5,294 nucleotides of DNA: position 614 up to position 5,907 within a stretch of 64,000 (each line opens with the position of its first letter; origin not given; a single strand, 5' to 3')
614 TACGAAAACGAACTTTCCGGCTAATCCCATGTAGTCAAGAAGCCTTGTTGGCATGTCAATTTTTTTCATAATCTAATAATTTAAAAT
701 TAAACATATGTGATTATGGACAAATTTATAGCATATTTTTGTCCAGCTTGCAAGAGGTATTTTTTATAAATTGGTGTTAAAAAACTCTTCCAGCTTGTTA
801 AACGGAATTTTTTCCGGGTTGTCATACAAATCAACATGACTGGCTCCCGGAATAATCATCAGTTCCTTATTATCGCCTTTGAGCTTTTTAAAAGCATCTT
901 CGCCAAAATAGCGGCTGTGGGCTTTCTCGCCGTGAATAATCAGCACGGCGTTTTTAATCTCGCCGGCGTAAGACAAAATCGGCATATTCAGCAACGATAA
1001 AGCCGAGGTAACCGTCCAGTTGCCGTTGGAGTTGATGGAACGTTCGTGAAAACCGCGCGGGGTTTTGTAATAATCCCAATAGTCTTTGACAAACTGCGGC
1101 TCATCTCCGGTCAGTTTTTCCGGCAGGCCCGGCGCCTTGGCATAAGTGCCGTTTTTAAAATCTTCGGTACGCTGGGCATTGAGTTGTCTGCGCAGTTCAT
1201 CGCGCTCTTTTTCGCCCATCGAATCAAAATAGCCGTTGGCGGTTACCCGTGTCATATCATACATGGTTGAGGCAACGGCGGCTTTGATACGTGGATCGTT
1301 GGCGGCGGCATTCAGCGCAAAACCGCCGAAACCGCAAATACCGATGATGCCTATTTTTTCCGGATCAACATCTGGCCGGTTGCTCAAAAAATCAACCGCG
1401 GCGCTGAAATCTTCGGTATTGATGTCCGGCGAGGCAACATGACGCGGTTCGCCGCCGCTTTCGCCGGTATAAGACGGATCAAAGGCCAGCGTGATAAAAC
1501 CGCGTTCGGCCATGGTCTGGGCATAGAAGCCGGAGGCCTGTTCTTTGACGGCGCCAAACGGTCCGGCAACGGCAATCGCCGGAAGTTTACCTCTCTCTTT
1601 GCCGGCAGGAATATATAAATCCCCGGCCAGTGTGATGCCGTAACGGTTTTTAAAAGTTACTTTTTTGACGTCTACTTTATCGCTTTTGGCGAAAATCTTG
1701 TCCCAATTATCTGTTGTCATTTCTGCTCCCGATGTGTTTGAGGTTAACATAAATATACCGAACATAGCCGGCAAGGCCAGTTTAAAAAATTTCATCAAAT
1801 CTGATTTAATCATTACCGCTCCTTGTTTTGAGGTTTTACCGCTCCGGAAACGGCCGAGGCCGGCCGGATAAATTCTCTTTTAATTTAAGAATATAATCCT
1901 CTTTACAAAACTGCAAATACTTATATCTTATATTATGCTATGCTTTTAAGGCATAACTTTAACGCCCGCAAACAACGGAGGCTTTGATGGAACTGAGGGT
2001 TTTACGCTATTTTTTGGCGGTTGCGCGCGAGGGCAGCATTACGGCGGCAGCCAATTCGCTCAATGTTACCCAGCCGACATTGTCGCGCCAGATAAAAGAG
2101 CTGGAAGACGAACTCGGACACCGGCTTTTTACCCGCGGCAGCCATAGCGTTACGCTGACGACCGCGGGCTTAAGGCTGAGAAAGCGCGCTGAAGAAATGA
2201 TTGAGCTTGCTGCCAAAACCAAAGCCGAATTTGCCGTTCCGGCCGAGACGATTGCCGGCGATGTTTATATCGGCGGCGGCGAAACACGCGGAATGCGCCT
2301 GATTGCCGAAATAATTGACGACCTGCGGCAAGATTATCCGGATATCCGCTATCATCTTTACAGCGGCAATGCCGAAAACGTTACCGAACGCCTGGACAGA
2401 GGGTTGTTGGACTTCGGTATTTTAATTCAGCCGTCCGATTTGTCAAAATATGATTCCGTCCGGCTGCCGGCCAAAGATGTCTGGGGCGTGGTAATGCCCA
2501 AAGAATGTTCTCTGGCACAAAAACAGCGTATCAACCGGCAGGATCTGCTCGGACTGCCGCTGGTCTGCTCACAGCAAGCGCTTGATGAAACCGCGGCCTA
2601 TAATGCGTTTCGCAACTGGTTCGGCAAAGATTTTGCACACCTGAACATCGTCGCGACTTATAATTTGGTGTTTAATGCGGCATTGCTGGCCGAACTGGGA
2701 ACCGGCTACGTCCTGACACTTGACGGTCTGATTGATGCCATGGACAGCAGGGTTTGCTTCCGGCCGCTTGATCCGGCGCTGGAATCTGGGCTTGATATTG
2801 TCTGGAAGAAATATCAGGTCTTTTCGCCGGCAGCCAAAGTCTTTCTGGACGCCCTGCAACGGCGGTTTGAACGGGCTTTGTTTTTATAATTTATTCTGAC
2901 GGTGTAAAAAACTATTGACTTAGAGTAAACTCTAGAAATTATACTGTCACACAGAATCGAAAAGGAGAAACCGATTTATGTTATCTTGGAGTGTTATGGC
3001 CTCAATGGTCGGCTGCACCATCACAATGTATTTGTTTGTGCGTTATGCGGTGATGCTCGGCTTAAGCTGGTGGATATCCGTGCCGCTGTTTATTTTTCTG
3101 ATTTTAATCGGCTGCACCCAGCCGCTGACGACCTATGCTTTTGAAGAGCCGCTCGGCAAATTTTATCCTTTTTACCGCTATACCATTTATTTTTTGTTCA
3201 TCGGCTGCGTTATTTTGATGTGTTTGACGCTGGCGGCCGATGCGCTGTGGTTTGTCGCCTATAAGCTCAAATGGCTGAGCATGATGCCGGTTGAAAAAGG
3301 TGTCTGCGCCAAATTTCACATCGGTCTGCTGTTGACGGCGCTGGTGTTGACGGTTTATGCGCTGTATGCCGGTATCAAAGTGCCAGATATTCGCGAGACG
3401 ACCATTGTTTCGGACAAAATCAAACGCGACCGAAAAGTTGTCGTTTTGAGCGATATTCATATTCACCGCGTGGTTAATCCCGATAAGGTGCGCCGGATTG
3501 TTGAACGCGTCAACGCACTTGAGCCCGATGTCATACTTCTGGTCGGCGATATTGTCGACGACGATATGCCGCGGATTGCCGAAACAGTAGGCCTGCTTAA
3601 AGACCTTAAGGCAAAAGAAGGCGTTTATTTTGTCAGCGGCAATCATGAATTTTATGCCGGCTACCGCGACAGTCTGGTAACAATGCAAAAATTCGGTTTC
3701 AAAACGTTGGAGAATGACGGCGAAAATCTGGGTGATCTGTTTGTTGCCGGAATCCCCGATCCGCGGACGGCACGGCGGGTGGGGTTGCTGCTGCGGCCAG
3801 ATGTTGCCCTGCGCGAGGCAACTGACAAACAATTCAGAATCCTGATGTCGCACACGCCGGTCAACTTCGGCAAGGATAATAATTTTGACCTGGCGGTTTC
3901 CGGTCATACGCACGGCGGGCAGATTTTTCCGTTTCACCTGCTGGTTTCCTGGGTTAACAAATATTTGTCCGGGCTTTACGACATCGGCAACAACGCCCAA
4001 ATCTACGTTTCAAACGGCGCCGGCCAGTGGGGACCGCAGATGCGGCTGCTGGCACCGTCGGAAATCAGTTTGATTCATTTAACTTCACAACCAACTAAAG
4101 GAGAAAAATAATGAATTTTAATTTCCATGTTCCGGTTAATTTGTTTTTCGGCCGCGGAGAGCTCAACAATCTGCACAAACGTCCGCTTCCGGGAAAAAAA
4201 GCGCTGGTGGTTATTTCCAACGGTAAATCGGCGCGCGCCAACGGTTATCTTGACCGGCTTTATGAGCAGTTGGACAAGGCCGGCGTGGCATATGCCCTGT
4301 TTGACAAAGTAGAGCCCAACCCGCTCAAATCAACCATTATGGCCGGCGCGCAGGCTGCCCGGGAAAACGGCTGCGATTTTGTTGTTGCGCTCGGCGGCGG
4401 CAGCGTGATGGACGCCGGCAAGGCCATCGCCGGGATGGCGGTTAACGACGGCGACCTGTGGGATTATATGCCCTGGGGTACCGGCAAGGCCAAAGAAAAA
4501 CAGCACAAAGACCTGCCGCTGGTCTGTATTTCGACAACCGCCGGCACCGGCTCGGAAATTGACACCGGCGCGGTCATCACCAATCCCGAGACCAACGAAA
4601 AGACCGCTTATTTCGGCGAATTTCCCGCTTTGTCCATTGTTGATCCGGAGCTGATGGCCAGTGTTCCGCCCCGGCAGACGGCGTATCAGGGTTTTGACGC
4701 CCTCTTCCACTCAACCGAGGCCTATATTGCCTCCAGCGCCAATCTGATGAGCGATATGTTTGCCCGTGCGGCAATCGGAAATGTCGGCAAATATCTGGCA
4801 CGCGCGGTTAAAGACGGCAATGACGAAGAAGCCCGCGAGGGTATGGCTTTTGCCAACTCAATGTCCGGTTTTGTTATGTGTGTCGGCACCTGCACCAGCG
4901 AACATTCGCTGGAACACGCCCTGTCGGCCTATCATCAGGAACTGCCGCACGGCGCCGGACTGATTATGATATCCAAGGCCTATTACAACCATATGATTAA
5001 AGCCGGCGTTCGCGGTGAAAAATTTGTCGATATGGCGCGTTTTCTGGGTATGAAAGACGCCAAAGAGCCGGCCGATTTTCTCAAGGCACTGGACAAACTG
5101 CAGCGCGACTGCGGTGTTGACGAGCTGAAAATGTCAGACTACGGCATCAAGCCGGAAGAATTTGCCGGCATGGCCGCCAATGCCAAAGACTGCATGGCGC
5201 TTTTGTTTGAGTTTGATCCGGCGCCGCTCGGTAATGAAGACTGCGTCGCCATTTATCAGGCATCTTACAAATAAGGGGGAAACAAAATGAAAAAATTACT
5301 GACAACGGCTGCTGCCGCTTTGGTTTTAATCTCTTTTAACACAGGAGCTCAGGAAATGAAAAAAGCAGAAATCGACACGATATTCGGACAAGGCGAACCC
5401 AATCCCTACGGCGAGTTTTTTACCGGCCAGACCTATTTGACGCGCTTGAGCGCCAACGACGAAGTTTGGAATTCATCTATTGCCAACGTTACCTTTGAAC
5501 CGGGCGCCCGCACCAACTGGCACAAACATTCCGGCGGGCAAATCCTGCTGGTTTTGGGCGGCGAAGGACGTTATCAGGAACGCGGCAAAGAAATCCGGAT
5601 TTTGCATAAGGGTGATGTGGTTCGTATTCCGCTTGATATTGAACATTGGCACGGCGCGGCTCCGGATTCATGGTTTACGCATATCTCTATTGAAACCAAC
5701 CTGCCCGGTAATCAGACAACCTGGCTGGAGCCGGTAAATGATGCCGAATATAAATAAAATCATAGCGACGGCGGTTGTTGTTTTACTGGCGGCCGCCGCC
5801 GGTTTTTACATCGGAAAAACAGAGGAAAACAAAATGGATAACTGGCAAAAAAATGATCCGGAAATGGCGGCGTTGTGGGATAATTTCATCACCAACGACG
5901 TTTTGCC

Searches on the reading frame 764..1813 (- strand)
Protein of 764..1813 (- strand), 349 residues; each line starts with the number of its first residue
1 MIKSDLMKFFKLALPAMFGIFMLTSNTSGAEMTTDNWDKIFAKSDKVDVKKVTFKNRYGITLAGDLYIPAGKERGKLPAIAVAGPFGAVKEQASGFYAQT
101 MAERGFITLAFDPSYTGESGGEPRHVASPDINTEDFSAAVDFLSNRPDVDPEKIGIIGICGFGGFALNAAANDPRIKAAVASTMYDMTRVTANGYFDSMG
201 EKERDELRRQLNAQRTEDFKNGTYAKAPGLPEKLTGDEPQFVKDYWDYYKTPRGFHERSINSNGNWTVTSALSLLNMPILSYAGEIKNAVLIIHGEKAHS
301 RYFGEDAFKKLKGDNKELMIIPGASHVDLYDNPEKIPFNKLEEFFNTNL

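Call 65: search_protein_families(library=pfam, proteins=[window:764-1813:-], max_evalue=0.0001)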
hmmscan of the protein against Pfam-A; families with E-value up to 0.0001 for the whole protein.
window:764-1813:- (349 aa): 5 families
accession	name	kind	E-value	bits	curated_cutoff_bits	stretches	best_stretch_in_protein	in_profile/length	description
PF02129.25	Peptidase_S15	-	1.9e-12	47.9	23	1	59-295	2-230/262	X-Pro dipeptidyl-peptidase (S15 family)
PF01738.24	DLH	-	2.3e-08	34.3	21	1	130-181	75-126/217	Dienelactone hydrolase family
PF00326.27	Peptidase_S9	-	7.3e-08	32.6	22.6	1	96-191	5-105/213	Prolyl oligopeptidase family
PF12740.14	PETase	-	1e-06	28.8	28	1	58-189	39-162/263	PET hydrolase-like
PF12146.15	Hydrolase_4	-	1.1e-05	25.3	27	0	98-182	24-107/239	Serine aminopeptidase, S33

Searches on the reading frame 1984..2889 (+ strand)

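Call 65: search_protein_families(library=pfam, proteins=[window:1984-2889:+], max_evalue=0.0001)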
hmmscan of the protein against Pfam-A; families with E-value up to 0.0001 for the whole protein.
window:1984-2889:+ (301 aa): 2 families
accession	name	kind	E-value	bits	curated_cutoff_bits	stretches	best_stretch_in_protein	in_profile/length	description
PF03466.25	LysR_substrate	-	1.1e-25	90.7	28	1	90-295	4-208/209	LysR substrate binding domain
PF00126.33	HTH_1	-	1.1e-24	86.5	26.6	1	4-62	1-59/60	Bacterial regulatory helix-turn-helix protein, lysR family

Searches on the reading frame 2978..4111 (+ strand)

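Call 65: search_protein_families(library=pfam, proteins=[window:2978-4111:+], max_evalue=0.0001)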
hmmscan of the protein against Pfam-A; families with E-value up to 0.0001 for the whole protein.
window:2978-4111:+ (377 aa): 2 families
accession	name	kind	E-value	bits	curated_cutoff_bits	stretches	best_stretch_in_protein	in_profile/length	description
PF00149.33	Metallophos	-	6e-18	66.4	21.5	1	153-313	2-190/191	Calcineurin-like phosphoesterase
PF12850.12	Metallophos_2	-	8.1e-07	29.6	27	1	153-313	2-118/154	Calcineurin-like phosphoesterase superfamily domain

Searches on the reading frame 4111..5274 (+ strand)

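Call 65: search_protein_families(library=pfam, proteins=[window:4111-5274:+], max_evalue=0.0001)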
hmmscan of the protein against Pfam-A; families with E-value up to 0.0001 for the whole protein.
window:4111-5274:+ (387 aa): 3 families
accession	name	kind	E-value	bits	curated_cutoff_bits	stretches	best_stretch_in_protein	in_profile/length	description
PF00465.25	Fe-ADH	-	1.2e-48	165.3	31.3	1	8-179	1-168/168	Iron-containing alcohol dehydrogenase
PF25137.1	ADH_Fe_C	-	1.1e-30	107.2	27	1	190-386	1-194/194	Fe-containing alcohol dehydrogenase family, C-terminal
PF13685.12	Fe-ADH_2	-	4.1e-10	40.3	28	1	27-108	18-95/149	Iron-containing alcohol dehydrogenase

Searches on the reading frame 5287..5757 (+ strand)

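Call 67: search_protein_families(library=pfam, proteins=[window:5287-5757:+], max_evalue=0.0001)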
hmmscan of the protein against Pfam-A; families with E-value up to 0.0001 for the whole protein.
window:5287-5757:+ (156 aa): 3 families
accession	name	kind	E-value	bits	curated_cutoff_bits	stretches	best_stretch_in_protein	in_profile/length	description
PF07883.17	Cupin_2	-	1.1e-11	44.7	27.2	1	68-124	3-58/70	Cupin domain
PF00190.28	Cupin_1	-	4e-05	23.7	22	1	64-146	34-124/151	Cupin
PF02311.25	AraC_binding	-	4.4e-05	23.7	21.1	1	72-132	12-72/135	AraC-like ligand binding domain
